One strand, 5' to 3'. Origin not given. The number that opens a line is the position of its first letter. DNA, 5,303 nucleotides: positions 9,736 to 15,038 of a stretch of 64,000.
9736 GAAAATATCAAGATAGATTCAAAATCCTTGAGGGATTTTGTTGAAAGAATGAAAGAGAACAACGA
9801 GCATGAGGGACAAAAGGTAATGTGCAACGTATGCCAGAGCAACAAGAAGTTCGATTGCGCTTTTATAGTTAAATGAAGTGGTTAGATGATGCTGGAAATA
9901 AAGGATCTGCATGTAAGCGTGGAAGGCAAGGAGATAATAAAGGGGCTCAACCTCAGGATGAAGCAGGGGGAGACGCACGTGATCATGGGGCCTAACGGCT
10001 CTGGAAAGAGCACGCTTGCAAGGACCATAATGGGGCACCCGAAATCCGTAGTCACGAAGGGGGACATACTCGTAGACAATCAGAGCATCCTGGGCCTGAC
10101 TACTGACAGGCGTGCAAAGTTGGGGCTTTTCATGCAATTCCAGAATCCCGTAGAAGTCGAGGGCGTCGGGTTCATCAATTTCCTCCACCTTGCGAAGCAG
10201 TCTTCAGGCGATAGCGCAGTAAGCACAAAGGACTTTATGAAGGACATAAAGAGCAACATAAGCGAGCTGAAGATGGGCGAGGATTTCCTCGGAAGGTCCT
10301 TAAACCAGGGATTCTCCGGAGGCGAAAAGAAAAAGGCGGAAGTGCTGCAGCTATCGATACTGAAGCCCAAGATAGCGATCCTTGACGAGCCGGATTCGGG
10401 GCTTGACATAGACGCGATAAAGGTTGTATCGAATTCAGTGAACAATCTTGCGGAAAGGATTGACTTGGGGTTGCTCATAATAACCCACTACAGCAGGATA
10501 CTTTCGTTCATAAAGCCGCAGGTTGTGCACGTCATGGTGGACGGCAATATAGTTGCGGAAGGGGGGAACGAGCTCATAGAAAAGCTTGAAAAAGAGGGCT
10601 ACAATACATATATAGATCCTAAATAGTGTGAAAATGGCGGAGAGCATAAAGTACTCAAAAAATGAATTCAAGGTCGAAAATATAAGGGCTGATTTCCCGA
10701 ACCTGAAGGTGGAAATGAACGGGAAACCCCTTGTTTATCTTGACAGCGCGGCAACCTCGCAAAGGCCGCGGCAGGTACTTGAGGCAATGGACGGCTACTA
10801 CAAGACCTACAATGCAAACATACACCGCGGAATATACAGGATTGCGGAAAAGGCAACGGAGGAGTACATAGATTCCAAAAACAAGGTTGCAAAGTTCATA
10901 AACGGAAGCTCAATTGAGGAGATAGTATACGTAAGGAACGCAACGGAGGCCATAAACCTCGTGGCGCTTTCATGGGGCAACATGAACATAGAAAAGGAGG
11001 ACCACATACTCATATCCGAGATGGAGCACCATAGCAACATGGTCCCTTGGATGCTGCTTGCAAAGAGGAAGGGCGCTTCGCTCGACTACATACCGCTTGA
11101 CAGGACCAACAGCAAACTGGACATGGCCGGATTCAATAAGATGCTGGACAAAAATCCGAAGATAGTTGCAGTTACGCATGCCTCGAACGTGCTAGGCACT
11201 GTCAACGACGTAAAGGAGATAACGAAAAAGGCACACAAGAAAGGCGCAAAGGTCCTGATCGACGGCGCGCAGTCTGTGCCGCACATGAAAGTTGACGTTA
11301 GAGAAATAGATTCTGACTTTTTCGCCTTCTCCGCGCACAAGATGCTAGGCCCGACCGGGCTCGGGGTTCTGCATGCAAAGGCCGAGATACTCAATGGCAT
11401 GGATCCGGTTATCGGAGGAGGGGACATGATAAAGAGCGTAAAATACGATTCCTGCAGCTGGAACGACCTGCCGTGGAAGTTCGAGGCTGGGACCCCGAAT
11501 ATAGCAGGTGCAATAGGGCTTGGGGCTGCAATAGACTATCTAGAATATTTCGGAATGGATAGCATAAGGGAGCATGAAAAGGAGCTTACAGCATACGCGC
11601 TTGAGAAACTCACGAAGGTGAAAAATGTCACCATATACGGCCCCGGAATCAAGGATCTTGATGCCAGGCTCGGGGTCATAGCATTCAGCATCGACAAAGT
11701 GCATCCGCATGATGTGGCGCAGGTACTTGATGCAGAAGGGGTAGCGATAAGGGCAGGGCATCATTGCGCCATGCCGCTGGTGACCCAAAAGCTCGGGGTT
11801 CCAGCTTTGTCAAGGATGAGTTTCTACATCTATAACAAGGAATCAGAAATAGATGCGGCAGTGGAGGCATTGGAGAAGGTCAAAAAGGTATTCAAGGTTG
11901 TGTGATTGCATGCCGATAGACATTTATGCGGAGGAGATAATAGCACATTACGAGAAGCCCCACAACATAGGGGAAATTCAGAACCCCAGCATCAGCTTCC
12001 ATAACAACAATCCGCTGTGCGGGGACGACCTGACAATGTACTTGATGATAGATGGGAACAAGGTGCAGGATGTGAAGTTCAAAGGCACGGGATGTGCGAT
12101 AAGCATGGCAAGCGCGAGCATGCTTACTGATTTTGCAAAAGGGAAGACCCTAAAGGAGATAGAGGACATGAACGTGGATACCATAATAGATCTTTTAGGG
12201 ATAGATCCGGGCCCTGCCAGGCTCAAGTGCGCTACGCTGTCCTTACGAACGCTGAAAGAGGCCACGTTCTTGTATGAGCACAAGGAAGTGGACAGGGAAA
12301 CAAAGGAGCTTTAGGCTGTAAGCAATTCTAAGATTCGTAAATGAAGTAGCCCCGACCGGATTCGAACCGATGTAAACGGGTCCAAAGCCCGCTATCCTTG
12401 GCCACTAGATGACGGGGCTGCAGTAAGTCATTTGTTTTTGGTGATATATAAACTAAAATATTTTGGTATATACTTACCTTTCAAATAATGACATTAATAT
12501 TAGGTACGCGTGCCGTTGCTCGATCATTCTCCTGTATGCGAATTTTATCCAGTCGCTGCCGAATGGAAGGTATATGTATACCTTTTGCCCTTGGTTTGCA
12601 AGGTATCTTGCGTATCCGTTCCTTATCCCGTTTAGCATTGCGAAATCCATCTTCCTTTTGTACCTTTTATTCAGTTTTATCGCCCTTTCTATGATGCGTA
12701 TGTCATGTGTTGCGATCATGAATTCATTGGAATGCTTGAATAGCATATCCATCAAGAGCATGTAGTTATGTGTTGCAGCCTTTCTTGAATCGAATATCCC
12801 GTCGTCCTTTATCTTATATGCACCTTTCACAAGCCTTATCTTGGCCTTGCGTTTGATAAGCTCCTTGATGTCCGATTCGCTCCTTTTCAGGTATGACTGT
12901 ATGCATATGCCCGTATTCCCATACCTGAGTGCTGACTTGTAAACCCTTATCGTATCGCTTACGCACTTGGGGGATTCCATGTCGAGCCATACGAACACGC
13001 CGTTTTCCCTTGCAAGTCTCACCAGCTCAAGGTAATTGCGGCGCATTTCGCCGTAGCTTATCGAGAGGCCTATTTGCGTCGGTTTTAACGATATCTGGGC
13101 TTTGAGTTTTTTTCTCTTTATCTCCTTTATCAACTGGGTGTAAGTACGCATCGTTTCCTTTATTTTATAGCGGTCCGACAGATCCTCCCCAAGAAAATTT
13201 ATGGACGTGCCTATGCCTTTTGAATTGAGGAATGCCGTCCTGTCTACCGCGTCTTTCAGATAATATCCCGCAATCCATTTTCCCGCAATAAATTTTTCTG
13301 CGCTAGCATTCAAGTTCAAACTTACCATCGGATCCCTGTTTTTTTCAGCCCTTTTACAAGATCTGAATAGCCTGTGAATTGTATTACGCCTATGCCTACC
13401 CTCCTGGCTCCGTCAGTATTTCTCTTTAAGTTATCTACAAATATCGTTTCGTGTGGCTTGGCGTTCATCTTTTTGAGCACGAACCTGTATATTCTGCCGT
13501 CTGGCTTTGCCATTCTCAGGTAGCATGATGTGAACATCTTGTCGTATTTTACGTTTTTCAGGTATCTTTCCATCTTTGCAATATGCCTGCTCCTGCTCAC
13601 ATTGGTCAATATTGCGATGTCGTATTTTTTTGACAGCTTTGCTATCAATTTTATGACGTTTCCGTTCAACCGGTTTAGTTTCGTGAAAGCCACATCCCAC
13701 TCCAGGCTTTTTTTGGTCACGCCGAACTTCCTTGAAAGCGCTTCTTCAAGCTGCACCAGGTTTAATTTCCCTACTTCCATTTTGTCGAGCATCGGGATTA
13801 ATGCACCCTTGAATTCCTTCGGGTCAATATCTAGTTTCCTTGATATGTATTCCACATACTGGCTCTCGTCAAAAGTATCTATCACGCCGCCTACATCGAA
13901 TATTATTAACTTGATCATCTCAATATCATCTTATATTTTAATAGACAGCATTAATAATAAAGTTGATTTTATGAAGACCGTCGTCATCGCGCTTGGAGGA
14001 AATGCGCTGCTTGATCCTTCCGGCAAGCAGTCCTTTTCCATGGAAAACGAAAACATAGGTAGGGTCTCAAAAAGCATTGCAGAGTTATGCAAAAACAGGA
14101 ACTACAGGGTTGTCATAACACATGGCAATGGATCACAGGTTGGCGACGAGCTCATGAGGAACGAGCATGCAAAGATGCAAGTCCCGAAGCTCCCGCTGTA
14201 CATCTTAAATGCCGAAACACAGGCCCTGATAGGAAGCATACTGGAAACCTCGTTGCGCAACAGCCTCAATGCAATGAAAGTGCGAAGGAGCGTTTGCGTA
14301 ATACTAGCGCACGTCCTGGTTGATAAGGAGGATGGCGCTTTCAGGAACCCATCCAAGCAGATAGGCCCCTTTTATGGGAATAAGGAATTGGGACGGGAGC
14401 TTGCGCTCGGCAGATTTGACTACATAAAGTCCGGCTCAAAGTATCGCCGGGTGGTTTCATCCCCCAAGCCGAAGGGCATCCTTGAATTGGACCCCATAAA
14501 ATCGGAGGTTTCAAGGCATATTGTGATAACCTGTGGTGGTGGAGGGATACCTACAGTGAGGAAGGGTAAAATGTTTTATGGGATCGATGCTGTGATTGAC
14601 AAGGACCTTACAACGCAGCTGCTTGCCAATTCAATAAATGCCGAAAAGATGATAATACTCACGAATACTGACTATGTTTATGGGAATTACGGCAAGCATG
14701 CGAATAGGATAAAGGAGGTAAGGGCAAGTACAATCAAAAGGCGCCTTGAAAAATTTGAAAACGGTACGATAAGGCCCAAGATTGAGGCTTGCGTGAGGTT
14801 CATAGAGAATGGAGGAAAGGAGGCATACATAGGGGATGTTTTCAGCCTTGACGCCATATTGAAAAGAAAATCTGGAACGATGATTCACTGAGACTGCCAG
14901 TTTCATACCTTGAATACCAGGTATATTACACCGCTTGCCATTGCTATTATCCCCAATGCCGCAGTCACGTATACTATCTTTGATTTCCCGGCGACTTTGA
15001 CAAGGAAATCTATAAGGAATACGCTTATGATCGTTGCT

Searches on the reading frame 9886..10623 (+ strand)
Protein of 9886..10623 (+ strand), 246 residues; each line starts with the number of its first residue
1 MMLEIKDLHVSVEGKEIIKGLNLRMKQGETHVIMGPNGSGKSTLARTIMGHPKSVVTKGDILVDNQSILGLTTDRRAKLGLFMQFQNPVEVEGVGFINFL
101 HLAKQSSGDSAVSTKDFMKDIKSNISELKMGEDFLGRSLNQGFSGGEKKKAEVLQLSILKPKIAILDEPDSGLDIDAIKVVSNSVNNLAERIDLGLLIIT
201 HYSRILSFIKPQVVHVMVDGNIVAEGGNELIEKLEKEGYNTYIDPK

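Call 26: search_protein_families(library=pfam, proteins=[window:9886-10623:+], max_evalue=0.001)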
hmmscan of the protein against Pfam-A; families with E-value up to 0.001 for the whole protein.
window:9886-10623:+ (246 aa): 6 families
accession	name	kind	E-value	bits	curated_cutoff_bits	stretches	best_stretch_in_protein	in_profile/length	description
PF00005.33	ABC_tran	-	1.8e-22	80.9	25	1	19-170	2-136/137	ABC transporter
PF02463.25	SMC_N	-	2.3e-06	27.6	40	1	29-210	25-206/220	RecF/RecN/SMC N terminal domain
PF13304.12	AAA_21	-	1.1e-05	26.1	27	0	31-48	2-19/304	AAA domain, putative AbiEii toxin, Type IV TA system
PF13166.12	AAA_13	-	0.0002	20.6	36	0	31-51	19-39/713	AAA domain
PF13555.12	AAA_29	-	0.00063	19.9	27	0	23-44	17-38/61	P-loop containing region of AAA domain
PF03193.22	RsgA_GTPase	-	0.00092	19.5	30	0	7-53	86-131/174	RsgA GTPase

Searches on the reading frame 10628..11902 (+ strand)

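Call 26: search_protein_families(library=pfam, proteins=[window:10628-11902:+], max_evalue=0.001)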
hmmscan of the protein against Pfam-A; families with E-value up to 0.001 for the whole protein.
window:10628-11902:+ (425 aa): 4 families
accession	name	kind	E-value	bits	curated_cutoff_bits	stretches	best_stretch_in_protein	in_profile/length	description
PF00266.25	Aminotran_5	-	8.8e-140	466.3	21.5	1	36-410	1-370/371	Aminotransferase class-V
PF00155.27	Aminotran_1_2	-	3.1e-05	23.8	19.7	1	82-214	46-187/361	Aminotransferase class I and II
PF01053.26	Cys_Met_Meta_PP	-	6.3e-05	22.1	27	1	164-238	125-198/381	Cys/Met metabolism PLP-dependent enzyme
PF01212.27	Beta_elim_lyase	-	0.00023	21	27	1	110-253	60-214/288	Beta-eliminating lyase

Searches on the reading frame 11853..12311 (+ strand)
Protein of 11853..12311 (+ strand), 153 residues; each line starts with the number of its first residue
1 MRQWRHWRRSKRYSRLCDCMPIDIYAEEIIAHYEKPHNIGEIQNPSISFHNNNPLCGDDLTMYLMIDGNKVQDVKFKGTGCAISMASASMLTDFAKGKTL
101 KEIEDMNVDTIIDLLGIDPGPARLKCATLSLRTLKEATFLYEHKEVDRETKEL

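Call 61: search_protein_families(library=pfam, proteins=[window:11853-12311:+], max_evalue=0.001)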
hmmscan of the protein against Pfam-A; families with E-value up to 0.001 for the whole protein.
window:11853-12311:+ (153 aa): 1 family
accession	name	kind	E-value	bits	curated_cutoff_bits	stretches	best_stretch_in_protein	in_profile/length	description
PF01592.21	NifU_N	-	1.9e-27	96.4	22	1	25-145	2-124/127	NifU-like N terminal domain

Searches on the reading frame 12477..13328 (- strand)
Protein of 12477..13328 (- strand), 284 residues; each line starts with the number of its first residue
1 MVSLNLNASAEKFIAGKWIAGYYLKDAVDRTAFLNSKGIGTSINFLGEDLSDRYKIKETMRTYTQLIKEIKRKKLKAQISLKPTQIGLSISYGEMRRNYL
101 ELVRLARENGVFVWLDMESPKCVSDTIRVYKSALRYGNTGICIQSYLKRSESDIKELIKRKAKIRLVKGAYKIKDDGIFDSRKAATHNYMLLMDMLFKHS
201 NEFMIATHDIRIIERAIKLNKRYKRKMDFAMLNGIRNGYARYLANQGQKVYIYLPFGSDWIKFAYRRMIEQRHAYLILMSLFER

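Call 61: search_protein_families(library=pfam, proteins=[window:12477-13328:-], max_evalue=0.001)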
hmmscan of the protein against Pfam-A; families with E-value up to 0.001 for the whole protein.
window:12477-13328:- (284 aa): 1 family
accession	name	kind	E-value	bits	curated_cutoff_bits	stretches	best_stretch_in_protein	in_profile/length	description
PF01619.24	Pro_dh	-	1.1e-29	104.3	27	1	29-270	3-268/278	Proline dehydrogenase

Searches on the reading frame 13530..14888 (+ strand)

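Call 61: search_protein_families(library=pfam, proteins=[window:13530-14888:+], max_evalue=0.001)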
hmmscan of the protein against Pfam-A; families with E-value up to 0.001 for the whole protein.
window:13530-14888:+ (453 aa): 1 family
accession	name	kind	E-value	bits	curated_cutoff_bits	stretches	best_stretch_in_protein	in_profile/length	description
PF00696.33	AA_kinase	-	2.2e-23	83.6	24.9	1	149-435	1-233/234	Amino acid kinase family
